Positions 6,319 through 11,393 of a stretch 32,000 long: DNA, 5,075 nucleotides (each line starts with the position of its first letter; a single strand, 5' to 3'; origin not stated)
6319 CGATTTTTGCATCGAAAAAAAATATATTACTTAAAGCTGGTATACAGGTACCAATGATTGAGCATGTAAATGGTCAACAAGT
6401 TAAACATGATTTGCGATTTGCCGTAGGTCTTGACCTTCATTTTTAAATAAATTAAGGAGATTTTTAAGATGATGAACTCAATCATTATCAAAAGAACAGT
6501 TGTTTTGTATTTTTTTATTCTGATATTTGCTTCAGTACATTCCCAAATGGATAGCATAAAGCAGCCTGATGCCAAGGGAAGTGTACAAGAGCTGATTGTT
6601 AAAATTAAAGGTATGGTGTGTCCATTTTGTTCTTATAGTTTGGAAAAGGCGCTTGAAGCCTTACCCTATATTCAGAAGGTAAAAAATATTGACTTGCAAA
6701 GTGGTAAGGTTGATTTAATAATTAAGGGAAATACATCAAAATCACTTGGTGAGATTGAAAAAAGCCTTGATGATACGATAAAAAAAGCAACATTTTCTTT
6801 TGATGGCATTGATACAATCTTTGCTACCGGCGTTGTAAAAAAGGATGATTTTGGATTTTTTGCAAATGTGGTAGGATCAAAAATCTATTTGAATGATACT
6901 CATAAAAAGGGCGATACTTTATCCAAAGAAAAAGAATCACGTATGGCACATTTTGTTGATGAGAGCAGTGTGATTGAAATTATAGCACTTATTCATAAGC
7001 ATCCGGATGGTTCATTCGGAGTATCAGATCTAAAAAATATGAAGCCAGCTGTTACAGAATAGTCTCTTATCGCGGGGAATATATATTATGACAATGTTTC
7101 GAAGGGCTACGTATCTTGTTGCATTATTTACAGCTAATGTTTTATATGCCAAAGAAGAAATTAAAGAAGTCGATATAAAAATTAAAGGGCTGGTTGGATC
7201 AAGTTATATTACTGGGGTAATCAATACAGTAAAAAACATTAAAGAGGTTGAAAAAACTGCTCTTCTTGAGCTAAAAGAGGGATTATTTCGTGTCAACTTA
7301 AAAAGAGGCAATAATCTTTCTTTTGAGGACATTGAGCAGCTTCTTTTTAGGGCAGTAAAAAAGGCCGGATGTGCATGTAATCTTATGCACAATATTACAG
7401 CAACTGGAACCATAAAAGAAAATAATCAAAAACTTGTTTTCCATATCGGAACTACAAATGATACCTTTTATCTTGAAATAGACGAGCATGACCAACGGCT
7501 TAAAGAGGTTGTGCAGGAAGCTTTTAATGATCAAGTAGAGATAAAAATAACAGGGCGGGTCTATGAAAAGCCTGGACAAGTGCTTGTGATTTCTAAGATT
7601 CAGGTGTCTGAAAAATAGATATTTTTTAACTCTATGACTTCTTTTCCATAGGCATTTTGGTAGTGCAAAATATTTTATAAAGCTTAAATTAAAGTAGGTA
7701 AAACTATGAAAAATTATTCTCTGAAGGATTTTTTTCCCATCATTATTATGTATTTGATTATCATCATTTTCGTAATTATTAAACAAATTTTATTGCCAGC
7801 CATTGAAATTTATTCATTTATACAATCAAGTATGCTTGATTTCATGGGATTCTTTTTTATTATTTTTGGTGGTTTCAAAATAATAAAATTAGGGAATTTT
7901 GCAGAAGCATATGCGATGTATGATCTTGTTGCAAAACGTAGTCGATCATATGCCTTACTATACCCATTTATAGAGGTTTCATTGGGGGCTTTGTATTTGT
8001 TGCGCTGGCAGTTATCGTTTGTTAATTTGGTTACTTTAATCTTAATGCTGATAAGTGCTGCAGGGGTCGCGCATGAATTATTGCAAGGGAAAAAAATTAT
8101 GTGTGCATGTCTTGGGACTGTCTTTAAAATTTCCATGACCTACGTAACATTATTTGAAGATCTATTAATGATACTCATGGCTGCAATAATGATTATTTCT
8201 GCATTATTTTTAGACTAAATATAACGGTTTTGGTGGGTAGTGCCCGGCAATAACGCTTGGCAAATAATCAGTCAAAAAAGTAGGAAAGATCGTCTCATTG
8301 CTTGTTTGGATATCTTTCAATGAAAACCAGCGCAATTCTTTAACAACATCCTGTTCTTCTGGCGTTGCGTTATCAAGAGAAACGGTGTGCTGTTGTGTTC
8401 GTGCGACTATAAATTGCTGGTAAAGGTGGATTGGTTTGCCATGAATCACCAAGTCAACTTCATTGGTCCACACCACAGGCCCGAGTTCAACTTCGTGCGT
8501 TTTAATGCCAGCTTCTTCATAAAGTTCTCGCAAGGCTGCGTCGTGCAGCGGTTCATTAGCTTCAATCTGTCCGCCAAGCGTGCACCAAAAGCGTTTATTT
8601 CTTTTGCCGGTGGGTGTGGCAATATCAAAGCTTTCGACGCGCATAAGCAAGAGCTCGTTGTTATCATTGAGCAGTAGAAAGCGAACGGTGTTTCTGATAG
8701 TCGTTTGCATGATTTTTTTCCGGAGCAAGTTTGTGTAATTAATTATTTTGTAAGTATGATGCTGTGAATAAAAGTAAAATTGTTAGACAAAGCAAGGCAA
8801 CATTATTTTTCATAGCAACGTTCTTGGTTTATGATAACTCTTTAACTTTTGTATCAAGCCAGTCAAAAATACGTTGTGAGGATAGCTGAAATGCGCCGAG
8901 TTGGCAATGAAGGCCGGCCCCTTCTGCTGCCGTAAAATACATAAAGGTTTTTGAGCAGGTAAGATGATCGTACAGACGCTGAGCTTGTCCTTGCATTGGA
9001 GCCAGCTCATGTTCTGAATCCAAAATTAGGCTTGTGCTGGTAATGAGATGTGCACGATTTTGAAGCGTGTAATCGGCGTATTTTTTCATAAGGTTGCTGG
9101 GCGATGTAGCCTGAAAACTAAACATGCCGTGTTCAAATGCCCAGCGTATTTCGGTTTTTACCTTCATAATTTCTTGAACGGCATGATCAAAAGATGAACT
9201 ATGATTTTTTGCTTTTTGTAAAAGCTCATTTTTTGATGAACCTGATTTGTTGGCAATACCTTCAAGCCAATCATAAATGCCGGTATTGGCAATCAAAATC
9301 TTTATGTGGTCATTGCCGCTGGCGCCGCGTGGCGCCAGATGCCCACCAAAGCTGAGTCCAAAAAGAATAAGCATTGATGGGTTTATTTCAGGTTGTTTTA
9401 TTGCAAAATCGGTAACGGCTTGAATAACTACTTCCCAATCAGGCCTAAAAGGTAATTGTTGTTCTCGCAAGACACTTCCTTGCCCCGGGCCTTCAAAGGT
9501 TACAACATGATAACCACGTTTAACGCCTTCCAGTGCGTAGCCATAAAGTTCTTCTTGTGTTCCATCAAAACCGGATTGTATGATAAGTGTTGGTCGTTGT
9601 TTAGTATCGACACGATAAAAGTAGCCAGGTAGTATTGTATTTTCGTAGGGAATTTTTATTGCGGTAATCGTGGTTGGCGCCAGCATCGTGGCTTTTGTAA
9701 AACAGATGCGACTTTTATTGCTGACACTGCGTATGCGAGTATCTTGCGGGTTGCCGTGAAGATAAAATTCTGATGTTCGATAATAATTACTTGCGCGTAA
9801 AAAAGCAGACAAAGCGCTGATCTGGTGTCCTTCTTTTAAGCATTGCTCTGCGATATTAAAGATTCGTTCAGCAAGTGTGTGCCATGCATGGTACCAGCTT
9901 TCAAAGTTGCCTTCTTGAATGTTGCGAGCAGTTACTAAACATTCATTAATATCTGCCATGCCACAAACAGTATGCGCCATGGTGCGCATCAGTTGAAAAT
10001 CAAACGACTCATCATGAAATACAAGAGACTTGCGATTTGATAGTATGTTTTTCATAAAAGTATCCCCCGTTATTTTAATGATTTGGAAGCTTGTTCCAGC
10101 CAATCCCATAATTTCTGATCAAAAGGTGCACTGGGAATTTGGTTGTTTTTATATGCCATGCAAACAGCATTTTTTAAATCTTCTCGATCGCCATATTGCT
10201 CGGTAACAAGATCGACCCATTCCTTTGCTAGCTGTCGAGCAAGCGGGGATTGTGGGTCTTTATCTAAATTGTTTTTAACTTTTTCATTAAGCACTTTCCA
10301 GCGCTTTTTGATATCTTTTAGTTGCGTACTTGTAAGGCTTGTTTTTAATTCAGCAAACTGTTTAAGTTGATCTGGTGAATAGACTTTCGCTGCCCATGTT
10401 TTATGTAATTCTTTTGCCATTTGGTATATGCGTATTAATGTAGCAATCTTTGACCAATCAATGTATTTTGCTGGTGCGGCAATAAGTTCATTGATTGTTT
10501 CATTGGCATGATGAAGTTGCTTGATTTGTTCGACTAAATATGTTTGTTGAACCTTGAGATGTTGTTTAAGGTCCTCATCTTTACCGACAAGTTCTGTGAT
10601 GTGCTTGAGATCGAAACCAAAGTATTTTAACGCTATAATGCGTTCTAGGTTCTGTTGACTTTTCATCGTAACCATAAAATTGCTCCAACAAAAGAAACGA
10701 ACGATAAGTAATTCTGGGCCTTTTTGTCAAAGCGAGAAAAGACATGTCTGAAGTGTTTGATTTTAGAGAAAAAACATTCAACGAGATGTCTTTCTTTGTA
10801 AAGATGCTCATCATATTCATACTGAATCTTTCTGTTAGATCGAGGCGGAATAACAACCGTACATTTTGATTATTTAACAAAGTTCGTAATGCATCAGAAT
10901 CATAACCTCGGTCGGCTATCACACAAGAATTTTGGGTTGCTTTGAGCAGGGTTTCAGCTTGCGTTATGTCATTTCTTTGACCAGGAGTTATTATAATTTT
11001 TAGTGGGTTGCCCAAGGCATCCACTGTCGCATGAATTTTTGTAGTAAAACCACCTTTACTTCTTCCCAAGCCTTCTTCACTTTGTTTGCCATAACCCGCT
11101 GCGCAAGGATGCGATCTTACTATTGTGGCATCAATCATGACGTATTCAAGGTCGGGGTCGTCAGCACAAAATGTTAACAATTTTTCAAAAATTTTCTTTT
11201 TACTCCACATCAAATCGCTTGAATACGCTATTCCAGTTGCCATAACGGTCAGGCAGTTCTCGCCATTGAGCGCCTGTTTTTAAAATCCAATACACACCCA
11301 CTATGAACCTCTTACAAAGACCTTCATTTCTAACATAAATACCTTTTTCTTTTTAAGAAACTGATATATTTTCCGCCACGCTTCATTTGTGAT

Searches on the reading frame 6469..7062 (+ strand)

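Call 44: search_protein_families(library=pfam, proteins=[window:6469-7062:+], max_evalue=0.001)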
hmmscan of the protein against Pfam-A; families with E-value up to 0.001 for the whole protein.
window:6469-7062:+ (197 aa): 1 family
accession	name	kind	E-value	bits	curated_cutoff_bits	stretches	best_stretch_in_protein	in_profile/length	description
PF00403.32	HMA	-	0.00013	22.7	24.8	1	44-105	2-61/62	Heavy-metal-associated domain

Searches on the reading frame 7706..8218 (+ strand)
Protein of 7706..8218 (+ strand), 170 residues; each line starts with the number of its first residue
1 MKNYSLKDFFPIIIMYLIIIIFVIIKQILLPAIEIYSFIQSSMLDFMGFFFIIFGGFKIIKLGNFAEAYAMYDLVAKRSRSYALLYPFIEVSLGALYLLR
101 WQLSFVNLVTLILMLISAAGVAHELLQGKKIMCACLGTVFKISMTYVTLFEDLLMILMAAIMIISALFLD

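Call 44: search_protein_families(library=pfam, proteins=[window:7706-8218:+], max_evalue=0.001)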
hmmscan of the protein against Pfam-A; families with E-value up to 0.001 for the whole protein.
window:7706-8218:+ (170 aa): 1 family
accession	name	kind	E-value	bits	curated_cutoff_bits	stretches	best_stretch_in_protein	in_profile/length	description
PF07291.16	MauE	-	2e-13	51.2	27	1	46-164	11-127/128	Methylamine utilisation protein MauE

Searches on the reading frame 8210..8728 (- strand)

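Call 45: search_protein_families(library=pfam, proteins=[window:8210-8728:-], max_evalue=0.001)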
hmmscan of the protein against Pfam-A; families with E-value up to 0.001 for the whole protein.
window:8210-8728:- (172 aa): 1 family
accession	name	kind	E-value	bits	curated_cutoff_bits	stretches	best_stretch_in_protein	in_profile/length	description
PF00293.34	NUDIX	-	4e-15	56.5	21.1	1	12-141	3-119/134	NUDIX domain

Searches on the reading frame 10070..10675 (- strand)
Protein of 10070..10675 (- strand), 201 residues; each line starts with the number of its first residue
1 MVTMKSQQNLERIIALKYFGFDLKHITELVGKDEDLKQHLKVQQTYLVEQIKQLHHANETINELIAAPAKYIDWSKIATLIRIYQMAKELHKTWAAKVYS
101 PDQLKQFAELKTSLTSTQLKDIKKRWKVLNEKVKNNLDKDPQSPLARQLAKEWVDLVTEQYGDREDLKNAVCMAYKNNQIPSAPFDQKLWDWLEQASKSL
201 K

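Call 45: search_protein_families(library=pfam, proteins=[window:10070-10675:-], max_evalue=0.001)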
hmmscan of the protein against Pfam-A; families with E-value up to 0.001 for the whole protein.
window:10070-10675:- (201 aa): 1 family
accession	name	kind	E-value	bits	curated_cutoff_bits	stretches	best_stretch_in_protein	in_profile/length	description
PF07739.18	TipAS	-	8.4e-07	29.9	23.8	1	89-163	4-76/117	TipAS antibiotic-recognition domain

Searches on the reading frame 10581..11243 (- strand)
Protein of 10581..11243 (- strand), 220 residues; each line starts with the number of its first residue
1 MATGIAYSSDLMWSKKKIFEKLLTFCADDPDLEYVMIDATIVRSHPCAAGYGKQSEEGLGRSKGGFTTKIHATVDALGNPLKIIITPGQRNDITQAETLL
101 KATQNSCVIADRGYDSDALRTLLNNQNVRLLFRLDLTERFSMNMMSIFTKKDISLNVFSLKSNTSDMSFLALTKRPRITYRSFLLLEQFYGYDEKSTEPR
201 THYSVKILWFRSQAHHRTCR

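Call 45: search_protein_families(library=pfam, proteins=[window:10581-11243:-], max_evalue=0.001)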
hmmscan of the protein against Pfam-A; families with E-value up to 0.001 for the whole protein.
window:10581-11243:- (220 aa): 2 families
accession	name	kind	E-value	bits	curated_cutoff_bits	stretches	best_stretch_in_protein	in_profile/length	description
PF01609.27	DDE_Tnp_1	-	4.4e-14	53.1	23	1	35-157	7-139/200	Transposase DDE domain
PF13612.12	DDE_Tnp_1_3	-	1.7e-07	31.8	27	1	66-134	44-111/155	Transposase DDE domain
